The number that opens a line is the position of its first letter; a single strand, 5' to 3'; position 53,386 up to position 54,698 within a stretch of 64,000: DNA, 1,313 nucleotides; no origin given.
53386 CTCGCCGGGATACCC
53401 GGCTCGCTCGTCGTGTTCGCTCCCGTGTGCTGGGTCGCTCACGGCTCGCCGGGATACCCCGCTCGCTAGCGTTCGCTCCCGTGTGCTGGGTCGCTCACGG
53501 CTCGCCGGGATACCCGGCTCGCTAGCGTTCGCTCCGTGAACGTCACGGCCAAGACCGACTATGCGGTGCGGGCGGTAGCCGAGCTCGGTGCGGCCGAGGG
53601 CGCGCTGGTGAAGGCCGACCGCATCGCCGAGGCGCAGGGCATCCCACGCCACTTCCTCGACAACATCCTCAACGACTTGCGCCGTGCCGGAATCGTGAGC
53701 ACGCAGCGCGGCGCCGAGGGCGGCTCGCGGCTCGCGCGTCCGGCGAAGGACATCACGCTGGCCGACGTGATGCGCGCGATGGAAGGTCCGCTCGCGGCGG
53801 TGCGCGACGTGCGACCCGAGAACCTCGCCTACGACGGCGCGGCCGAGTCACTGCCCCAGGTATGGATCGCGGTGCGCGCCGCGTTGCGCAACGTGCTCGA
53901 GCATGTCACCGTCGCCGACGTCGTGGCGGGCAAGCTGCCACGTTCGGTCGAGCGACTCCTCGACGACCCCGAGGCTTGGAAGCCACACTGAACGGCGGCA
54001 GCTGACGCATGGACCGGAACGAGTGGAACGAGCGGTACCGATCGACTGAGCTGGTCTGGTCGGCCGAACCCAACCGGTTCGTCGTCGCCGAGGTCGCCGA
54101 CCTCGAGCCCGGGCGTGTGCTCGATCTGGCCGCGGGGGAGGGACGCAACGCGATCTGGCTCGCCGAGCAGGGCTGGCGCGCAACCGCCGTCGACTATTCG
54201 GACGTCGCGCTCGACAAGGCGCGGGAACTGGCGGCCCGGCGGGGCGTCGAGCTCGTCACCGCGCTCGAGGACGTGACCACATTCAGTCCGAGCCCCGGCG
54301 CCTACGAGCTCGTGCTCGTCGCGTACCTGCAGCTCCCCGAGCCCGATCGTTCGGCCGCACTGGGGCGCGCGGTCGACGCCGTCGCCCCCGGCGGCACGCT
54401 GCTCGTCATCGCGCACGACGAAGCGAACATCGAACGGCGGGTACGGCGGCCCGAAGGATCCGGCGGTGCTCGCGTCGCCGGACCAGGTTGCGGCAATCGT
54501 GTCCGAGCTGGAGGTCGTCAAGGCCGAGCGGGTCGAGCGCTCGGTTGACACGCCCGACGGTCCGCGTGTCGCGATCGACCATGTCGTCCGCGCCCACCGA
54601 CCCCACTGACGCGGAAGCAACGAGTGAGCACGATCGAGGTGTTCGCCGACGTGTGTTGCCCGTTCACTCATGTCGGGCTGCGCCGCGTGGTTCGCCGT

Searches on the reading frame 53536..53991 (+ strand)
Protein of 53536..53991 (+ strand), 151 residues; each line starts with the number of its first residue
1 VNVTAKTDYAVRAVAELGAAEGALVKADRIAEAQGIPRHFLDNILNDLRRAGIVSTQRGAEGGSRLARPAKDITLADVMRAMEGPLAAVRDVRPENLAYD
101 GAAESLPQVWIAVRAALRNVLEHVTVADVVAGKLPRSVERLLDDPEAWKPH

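Call 11: search_protein_families(library=pfam, proteins=[window:53536-53991:+])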
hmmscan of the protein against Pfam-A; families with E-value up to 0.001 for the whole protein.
window:53536-53991:+ (151 aa): 2 families
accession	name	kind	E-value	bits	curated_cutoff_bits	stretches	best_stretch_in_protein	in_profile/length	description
PF02082.26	Rrf2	-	2.9e-35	121.7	30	1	4-131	2-131/132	Iron-dependent Transcriptional regulator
PF22798.2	DUF5817_CT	-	0.0006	20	29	0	30-59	21-50/54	DUF5817, C-terminal domain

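Call 13: find_encoding_contigs(protein=window:53536-53991:+, flank=3000, max_places=10)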
Protein window:53536-53991:+ (151 aa): no gene with exactly this product is on record in the collection.

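Call 15: find_homologous_proteins(query=window:53536-53988:+, max_evalue=1e-20)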
Query window:53536-53988:+ (151 aa): 3138 proteins with E <= 1e-20 among 3877 candidates; the best 120 are listed.
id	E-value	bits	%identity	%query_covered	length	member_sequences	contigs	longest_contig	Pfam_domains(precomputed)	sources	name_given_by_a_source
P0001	5.8e-86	304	97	100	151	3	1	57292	PF02082.27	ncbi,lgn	ncbi:MAG: Rrf2 family transcriptional regulator [Acidimicrobiia bacterium]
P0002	1.5e-84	299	94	100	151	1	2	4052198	PF02082.27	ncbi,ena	-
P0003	1.6e-83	296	92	100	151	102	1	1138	PF02082.27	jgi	-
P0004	2.5e-83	295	91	100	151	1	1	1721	PF02082.27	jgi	-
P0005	3.1e-83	295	94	100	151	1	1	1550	PF02082.27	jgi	jgi:Rrf2 family protein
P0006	1.3e-82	293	91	100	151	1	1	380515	PF02082.27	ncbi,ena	-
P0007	2.1e-82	292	91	100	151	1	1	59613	PF02082.27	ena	-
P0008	2.8e-82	292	91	100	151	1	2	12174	PF02082.27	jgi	jgi:Rrf2 family protein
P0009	1.9e-81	289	91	100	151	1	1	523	PF02082.27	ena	-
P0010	2.0e-81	289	90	100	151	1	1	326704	PF02082.27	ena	-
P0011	9.7e-81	287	91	100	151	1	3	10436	PF02082.27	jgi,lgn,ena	jgi:Rrf2 family protein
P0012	1.0e-80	287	91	100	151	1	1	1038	PF02082.27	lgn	-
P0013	5.5e-80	284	91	100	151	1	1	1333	PF02082.27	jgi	jgi:Rrf2 family protein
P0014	8.4e-80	284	88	100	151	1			PF02082.27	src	-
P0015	1.4e-79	283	89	100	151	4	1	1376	PF02082.27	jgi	-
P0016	6.4e-79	281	89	100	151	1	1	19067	PF02082.27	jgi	jgi:Rrf2 family protein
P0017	2.7e-76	272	87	100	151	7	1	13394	PF02082.27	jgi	jgi:Rrf2 family protein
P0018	4.6e-76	272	85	100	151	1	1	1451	PF02082.27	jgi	jgi:Rrf2 family protein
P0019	1.0e-75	271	84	100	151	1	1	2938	PF02082.27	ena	-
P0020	1.3e-75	270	86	100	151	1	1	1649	PF02082.27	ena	-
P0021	1.8e-75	270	83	100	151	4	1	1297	PF02082.27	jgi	jgi:Rrf2 family protein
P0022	3.9e-75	269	85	100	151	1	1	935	PF02082.27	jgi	jgi:Rrf2 family protein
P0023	3.9e-75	269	86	100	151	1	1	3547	PF02082.27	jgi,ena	-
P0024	5.1e-75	268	85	100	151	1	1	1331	PF02082.27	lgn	-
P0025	6.0e-75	268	85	100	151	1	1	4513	PF02082.27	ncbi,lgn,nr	ncbi:MAG TPA: Rrf2 family transcriptional regulator [Acidimicrobiia bacterium]|nr:Rrf2 family transc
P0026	6.5e-75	268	85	100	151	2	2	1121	PF02082.27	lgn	-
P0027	8.5e-75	268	85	100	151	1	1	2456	PF02082.27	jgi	jgi:Rrf2 family protein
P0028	1.1e-74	267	84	99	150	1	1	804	PF02082.27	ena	-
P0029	1.6e-74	267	84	100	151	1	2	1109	PF02082.27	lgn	-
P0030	1.6e-74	267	84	100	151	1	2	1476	PF02082.27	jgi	jgi:Rrf2 family protein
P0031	1.6e-74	267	84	100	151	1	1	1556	PF02082.27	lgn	-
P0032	1.8e-74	267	86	100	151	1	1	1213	PF02082.27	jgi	jgi:Rrf2 family protein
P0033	1.8e-74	267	85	100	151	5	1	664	PF02082.27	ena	-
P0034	5.4e-74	265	83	100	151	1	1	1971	PF02082.27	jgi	jgi:Rrf2 family protein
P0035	6.5e-74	265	85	99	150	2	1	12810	PF02082.27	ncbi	ncbi:MAG: RrF2 family transcriptional regulator [Acidimicrobiia bacterium]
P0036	6.8e-74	265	84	100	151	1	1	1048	PF02082.27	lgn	-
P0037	1.2e-73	264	82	100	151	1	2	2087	PF02082.27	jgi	-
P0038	1.7e-73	263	83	100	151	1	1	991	PF02082.27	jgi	jgi:Rrf2 family protein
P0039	3.0e-73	263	82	100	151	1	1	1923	PF02082.27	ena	-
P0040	3.9e-73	262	80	100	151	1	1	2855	PF02082.27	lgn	-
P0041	5.5e-73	262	83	100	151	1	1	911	PF02082.27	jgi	jgi:Rrf2 family protein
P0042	5.7e-73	262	82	100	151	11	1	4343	PF02082.27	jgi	jgi:Rrf2 family protein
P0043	6.3e-73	262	83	100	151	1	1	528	PF02082.27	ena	-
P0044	1.1e-72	261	83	100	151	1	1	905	PF02082.27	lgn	-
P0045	2.0e-72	260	81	100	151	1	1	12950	PF02082.27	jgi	jgi:Rrf2 family protein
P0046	2.0e-72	260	83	100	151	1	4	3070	PF02082.27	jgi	jgi:Rrf2 family protein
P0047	2.2e-72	260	83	99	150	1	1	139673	PF02082.27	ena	-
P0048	2.3e-72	260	84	99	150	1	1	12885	PF02082.27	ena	-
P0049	3.1e-72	259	83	100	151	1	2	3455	PF02082.27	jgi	-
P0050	3.7e-72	259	82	100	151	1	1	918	PF02082.27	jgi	jgi:Rrf2 family protein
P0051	4.3e-72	259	83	100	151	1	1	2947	PF02082.27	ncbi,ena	-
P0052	8.4e-72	258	82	100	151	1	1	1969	PF02082.27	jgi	jgi:Rrf2 family protein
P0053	9.0e-72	258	81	100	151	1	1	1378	PF02082.27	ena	-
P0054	1.2e-71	257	81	100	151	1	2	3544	PF02082.27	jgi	jgi:Rrf2 family protein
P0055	1.2e-71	257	79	100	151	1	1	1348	PF02082.27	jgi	jgi:Rrf2 family protein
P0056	1.4e-71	257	82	100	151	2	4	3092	PF02082.27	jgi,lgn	jgi:Rrf2 family protein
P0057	1.6e-71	257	81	100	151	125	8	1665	PF02082.27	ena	-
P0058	1.9e-71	257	81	100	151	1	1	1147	PF02082.27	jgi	jgi:Rrf2 family protein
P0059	2.1e-71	257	81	100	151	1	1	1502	PF02082.27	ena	-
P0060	3.0e-71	256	81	100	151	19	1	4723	PF02082.27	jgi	jgi:Rrf2 family protein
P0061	3.7e-71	256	82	100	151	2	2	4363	PF02082.27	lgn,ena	-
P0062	3.8e-71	256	81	100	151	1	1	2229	PF02082.27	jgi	-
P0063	3.9e-71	256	82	100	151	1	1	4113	PF02082.27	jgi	-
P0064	4.1e-71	256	82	100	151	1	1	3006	PF02082.27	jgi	jgi:Rrf2 family protein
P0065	4.3e-71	256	82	100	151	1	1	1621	PF02082.27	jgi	jgi:Rrf2 family protein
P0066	5.0e-71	255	82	100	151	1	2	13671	PF02082.27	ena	-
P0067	5.2e-71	255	81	100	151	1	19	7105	PF02082.27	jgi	jgi:Rrf2 family protein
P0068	5.4e-71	255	81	100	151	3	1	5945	PF02082.27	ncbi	ncbi:MAG: RrF2 family transcriptional regulator [Acidimicrobiia bacterium]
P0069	6.0e-71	255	80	100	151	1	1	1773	PF02082.27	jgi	jgi:Rrf2 family protein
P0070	6.5e-71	255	81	100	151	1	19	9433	PF02082.27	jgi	jgi:Rrf2 family protein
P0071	6.6e-71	255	81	100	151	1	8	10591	PF02082.27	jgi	jgi:Rrf2 family protein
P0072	7.6e-71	255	80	100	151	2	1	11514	PF02082.27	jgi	jgi:Rrf2 family protein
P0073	8.1e-71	255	81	100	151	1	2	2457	PF02082.27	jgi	jgi:Rrf2 family protein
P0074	8.3e-71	255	81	100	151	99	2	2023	PF02082.27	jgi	jgi:Rrf2 family protein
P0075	8.4e-71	255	81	100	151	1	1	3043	PF02082.27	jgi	jgi:Rrf2 family protein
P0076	1.0e-70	254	81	100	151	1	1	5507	PF02082.27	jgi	-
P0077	1.0e-70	254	81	100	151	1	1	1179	PF02082.27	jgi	jgi:Rrf2 family protein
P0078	1.1e-70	254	80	100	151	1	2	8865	PF02082.27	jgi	jgi:Rrf2 family protein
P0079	1.1e-70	254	81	100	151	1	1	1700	PF02082.27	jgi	jgi:Rrf2 family protein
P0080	1.1e-70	254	83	100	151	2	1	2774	PF02082.27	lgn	-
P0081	1.6e-70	254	82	100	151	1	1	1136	PF02082.27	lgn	-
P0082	1.8e-70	254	82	100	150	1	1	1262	PF02082.27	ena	-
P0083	1.9e-70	253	82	100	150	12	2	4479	PF02082.27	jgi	jgi:Rrf2 family protein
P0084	2.0e-70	253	81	100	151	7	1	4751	PF02082.27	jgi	jgi:Rrf2 family protein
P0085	2.1e-70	253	80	100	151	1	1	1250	PF02082.27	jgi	jgi:Rrf2 family protein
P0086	2.1e-70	253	80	100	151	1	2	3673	PF02082.27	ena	-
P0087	2.2e-70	253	80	100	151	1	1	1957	PF02082.27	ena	-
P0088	2.6e-70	253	80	100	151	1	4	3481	PF02082.27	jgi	jgi:Rrf2 family protein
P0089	2.7e-70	253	82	100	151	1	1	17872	PF02082.27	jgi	jgi:Rrf2 family protein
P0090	2.7e-70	253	84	100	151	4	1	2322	PF02082.27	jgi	jgi:Rrf2 family protein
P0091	3.6e-70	253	81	100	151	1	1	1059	PF02082.27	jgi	-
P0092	3.8e-70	253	81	100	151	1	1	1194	PF02082.27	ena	-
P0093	4.2e-70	252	81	100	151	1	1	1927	PF02082.27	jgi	jgi:Rrf2 family protein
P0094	4.4e-70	252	81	100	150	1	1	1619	PF02082.27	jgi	jgi:Rrf2 family protein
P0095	4.9e-70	252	81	100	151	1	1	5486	PF02082.27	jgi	jgi:Rrf2 family protein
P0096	5.1e-70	252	81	100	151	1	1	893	PF02082.27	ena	-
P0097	5.1e-70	252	79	100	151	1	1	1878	PF02082.27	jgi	-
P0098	6.2e-70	252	82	100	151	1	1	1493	PF02082.27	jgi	jgi:Rrf2 family protein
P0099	8.5e-70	251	80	100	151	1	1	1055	PF02082.27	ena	-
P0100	9.0e-70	251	81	100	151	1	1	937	PF02082.27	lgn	-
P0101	9.3e-70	251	78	100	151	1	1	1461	PF02082.27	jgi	jgi:Rrf2 family protein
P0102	1.0e-69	251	80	100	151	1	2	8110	PF02082.27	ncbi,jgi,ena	ncbi:MAG TPA: Rrf2 family transcriptional regulator [Acidimicrobiia bacterium]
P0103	1.0e-69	251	81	100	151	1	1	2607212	PF02082.27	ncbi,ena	-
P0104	1.1e-69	251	82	100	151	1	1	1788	PF02082.27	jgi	jgi:Rrf2 family protein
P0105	1.1e-69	251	79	100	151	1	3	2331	PF02082.27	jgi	jgi:Rrf2 family protein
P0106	1.2e-69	251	81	100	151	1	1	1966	PF02082.27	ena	-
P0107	1.2e-69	251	80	100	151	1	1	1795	PF02082.27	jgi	-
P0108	1.5e-69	251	80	100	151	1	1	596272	PF02082.27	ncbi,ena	-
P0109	1.5e-69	251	83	100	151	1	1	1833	PF02082.27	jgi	jgi:Rrf2 family protein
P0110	1.8e-69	250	79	100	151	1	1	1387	PF02082.27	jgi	jgi:Rrf2 family protein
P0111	1.8e-69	250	81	100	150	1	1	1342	PF02082.27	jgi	jgi:Rrf2 family protein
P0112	2.3e-69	250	81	100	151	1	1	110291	PF02082.27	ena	-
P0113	3.2e-69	250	79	100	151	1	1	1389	PF02082.27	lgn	-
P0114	3.4e-69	249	80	100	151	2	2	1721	PF02082.27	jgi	jgi:Rrf2 family protein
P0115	4.1e-69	249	81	100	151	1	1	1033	PF02082.27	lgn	-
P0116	4.5e-69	249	80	100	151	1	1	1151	PF02082.27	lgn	-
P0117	4.7e-69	249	79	100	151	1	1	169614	PF02082.27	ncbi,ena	-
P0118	5.2e-69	249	80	100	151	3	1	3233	PF02082.27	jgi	jgi:Rrf2 family protein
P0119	5.4e-69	249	80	100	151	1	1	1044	PF02082.27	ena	-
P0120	8.9e-69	248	81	100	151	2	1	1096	PF02082.27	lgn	-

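Call 16: find_encoding_contigs(protein=P0001, flank=4000, max_places=3)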
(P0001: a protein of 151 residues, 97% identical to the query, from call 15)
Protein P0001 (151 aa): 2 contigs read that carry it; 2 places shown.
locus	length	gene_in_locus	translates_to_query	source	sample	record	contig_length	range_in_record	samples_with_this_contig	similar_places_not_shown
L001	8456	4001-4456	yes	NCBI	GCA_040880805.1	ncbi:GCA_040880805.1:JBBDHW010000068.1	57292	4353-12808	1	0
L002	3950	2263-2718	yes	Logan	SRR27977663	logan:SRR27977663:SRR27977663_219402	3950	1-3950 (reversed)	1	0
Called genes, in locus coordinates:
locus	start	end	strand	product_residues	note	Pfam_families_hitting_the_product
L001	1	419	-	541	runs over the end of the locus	PF00176:SNF2-rel_dom, PF04851:ResIII (weak), PF00271:Helicase_C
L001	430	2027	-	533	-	PF12419:DUF3670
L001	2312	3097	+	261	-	PF09995:MPAB_Lcp_cat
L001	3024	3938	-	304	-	PF01925:TauE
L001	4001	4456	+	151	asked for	PF02082:Rrf2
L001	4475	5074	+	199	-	PF03848:TehB, PF05724:TPMT (weak), PF13489:Methyltransf_23, PF08241:Methyltransf_11, PF08242:Methyltransf_12, PF13649:Methyltransf_25, PF13847:Methyltransf_31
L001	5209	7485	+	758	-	PF00330:Aconitase, PF00694:Aconitase_C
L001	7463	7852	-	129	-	PF01850:PIN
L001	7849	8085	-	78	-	PF02604:PhdYeFM_antitox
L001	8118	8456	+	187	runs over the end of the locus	PF00702:Hydrolase, PF13419:HAD_2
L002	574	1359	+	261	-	PF09995:MPAB_Lcp_cat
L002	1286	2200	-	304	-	PF01925:TauE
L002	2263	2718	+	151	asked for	PF02082:Rrf2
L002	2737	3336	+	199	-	PF03848:TehB, PF05724:TPMT (weak), PF13489:Methyltransf_23, PF08241:Methyltransf_11, PF08242:Methyltransf_12, PF13649:Methyltransf_25, PF13847:Methyltransf_31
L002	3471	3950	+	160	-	?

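Call 17: find_encoding_contigs(protein=P0002, flank=10000, max_places=3)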
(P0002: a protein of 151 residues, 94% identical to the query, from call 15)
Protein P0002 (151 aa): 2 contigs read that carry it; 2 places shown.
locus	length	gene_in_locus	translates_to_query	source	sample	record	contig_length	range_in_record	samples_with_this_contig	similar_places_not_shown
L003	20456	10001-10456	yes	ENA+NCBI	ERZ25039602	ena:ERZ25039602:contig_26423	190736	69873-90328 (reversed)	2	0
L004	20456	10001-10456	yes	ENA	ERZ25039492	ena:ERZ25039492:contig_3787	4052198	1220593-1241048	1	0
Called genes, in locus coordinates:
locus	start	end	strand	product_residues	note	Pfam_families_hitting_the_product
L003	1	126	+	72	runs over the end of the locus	PF00364:Biotin_lipoyl, PF25917:BSH_RND, PF25919:BSH_CusB (faint), PF25973:BSH_CzcB (faint)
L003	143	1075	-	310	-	PF04203:Sortase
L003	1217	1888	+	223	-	PF00005:ABC_tran, PF13304:AAA_21 (faint)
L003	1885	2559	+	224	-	PF03379:CcmB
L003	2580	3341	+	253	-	PF01578:Cytochrom_C_asm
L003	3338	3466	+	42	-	PF04995:CcmD (weak)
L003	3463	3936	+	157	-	PF03100:CcmE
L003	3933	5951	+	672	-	PF01578:Cytochrom_C_asm, PF16327:CcmF_C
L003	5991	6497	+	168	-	PF00578:AhpC-TSA, PF08534:Redoxin, PF13905:Thioredoxin_8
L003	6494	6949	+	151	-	PF03918:CcmH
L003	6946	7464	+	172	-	PF14561:TPR_20 (weak)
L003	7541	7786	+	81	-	-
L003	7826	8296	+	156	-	PF00160:Pro_isomerase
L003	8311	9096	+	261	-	PF09995:MPAB_Lcp_cat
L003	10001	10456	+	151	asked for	PF02082:Rrf2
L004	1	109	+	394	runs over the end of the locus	-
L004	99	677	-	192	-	PF17248:DUF5317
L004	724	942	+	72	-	PF00364:Biotin_lipoyl, PF25917:BSH_RND, PF25919:BSH_CusB (faint), PF25973:BSH_CzcB (faint)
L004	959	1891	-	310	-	PF04203:Sortase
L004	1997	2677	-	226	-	-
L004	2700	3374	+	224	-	PF03379:CcmB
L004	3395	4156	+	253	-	PF01578:Cytochrom_C_asm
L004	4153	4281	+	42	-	PF04995:CcmD (weak)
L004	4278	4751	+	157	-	PF03100:CcmE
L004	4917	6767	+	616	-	PF01578:Cytochrom_C_asm, PF16327:CcmF_C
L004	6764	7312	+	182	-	PF08534:Redoxin, PF00578:AhpC-TSA, PF13905:Thioredoxin_8 (weak)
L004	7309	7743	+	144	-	PF03918:CcmH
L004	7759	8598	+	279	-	PF13414:TPR_11 (faint), PF13431:TPR_17 (faint)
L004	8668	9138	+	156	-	PF00160:Pro_isomerase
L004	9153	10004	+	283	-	PF09995:MPAB_Lcp_cat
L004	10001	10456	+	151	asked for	PF02082:Rrf2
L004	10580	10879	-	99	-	PF14542:Acetyltransf_CG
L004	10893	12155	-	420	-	PF01266:DAO (faint), PF07992:Pyr_redox_2, PF13454:NAD_binding_9 (faint), PF00070:Pyr_redox (weak), PF22366:NDH2_C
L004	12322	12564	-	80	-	-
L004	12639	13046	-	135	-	-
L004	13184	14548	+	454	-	PF00330:Aconitase, PF00694:Aconitase_C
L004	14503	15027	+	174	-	-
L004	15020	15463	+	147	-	-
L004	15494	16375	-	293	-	PF01522:Polysacc_deac_1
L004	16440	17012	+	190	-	PF00702:Hydrolase, PF13419:HAD_2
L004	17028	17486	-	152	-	PF00903:Glyoxalase, PF18029:Glyoxalase_6 (weak), PF22656:At5g48480-like_N (weak)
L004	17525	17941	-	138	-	PF04075:F420H2_quin_red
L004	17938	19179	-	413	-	PF04055:Radical_SAM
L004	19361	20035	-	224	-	PF01022:HTH_5 (weak), PF08279:HTH_11 (faint), PF12840:HTH_20, PF13601:HTH_34, PF21476:PF0610-like_N (faint)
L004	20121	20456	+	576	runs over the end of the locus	PF00355:Rieske, PF13806:Rieske_2 (weak), PF22543:Rieske_4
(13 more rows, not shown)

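Call 18: find_encoding_contigs(protein=P0006, flank=4000, max_places=3)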
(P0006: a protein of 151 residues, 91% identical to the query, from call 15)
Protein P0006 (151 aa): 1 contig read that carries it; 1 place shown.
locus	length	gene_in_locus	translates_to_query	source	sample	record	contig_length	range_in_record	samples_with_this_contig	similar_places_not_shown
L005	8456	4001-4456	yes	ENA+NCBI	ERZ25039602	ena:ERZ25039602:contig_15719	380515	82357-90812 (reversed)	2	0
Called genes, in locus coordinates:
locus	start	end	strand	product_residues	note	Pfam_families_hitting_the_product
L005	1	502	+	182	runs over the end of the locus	PF08534:Redoxin, PF00578:AhpC-TSA, PF13905:Thioredoxin_8 (weak)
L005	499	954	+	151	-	PF03918:CcmH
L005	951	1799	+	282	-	PF14561:TPR_20 (weak), PF13431:TPR_17 (faint)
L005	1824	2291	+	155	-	PF00160:Pro_isomerase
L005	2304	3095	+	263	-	PF09995:MPAB_Lcp_cat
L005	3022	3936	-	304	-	PF01925:TauE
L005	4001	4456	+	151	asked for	PF02082:Rrf2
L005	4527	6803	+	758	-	PF00330:Aconitase, PF00694:Aconitase_C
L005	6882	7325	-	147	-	PF04075:F420H2_quin_red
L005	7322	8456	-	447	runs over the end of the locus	PF04055:Radical_SAM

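Call 33: find_encoding_contigs(protein=P0007, flank=1500, max_places=2)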
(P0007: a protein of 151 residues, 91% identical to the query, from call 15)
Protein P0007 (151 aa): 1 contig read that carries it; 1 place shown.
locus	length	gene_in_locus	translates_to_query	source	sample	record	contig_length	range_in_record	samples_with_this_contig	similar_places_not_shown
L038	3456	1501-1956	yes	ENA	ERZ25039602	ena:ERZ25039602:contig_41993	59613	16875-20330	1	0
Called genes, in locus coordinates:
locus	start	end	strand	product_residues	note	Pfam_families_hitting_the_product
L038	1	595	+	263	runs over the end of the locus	PF09995:MPAB_Lcp_cat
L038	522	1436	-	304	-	PF01925:TauE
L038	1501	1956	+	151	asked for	PF02082:Rrf2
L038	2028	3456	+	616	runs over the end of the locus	PF00330:Aconitase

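Call 34: find_encoding_contigs(protein=P0010, flank=1500, max_places=2)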
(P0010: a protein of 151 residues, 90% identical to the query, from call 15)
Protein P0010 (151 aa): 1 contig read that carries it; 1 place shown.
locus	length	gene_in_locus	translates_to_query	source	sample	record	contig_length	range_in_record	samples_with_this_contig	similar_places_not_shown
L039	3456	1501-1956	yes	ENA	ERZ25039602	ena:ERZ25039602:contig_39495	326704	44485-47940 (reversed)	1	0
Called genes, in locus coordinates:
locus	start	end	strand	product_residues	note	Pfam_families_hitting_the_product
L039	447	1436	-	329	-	PF01925:TauE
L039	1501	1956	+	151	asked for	PF02082:Rrf2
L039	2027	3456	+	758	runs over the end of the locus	PF00330:Aconitase, PF00694:Aconitase_C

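Call 35: find_encoding_contigs(protein=P0047, flank=1500, max_places=2)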
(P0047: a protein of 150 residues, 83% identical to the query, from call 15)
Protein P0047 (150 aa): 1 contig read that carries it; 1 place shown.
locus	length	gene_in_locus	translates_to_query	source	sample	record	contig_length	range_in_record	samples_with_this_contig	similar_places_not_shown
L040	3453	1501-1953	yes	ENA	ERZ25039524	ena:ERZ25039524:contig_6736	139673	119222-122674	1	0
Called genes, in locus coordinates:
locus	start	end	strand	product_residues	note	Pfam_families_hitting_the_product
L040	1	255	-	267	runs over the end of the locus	-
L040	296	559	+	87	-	-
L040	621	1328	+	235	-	-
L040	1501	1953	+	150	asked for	PF02082:Rrf2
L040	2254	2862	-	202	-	-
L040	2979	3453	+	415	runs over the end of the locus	PF00330:Aconitase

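Call 75: find_encoding_contigs(protein=P0005, flank=2000, max_places=4)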
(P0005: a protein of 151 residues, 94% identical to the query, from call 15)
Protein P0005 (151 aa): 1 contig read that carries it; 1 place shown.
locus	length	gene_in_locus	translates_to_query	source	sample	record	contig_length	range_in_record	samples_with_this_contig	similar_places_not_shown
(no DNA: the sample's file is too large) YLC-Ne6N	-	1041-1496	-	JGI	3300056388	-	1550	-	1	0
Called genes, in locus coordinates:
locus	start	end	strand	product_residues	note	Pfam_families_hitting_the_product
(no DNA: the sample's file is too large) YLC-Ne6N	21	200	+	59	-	PF00160:Pro_isomerase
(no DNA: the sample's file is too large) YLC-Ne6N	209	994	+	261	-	PF09995:MPAB_Lcp_cat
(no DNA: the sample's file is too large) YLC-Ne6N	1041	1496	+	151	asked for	PF02082:Rrf2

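Call 76: find_encoding_contigs(protein=P0003, flank=2000, max_places=4)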
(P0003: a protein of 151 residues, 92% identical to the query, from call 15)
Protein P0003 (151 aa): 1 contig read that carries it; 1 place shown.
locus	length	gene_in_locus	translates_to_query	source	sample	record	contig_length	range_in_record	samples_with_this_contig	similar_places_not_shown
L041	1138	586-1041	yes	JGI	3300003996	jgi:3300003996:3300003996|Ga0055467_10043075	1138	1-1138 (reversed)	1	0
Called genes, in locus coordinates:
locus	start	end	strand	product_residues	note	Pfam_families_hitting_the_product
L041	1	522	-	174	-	?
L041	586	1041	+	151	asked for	PF02082:Rrf2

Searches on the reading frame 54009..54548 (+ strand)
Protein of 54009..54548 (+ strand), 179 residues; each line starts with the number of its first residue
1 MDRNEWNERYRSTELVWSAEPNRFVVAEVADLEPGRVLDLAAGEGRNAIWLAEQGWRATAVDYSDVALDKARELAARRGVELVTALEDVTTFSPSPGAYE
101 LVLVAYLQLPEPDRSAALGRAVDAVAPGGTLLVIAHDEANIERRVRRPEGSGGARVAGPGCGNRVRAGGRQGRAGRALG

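Call 11: search_protein_families(library=pfam, proteins=[window:54009-54548:+])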
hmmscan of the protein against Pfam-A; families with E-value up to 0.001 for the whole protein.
window:54009-54548:+ (179 aa): 9 families
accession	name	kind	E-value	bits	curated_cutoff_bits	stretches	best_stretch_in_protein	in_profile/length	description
PF13649.12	Methyltransf_25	-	5.2e-15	56.4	27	1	37-129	1-97/97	Methyltransferase domain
PF08241.18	Methyltransf_11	-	1.7e-09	38.6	21.2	1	38-132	1-94/95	Methyltransferase domain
PF13489.12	Methyltransf_23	-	7e-09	36.1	27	1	30-138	17-121/164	Methyltransferase domain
PF13847.12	Methyltransf_31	-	1.2e-08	35.2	27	1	36-137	6-113/145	Methyltransferase domain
PF08242.18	Methyltransf_12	-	1.5e-08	35.7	30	1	38-131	1-98/98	Methyltransferase domain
PF03848.20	TehB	-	6.5e-08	32.7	20.4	1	25-103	22-100/193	Tellurite resistance protein TehB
PF05724.17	TPMT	-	7.4e-06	26.2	26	1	1-73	1-78/218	Thiopurine S-methyltransferase (TPMT)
PF05175.20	MTS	-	0.00014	22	23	1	27-104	25-104/170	Methyltransferase small domain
PF01209.24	Ubie_methyltran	-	0.00028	20.7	20.1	1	23-138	37-156/233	ubiE/COQ5 methyltransferase family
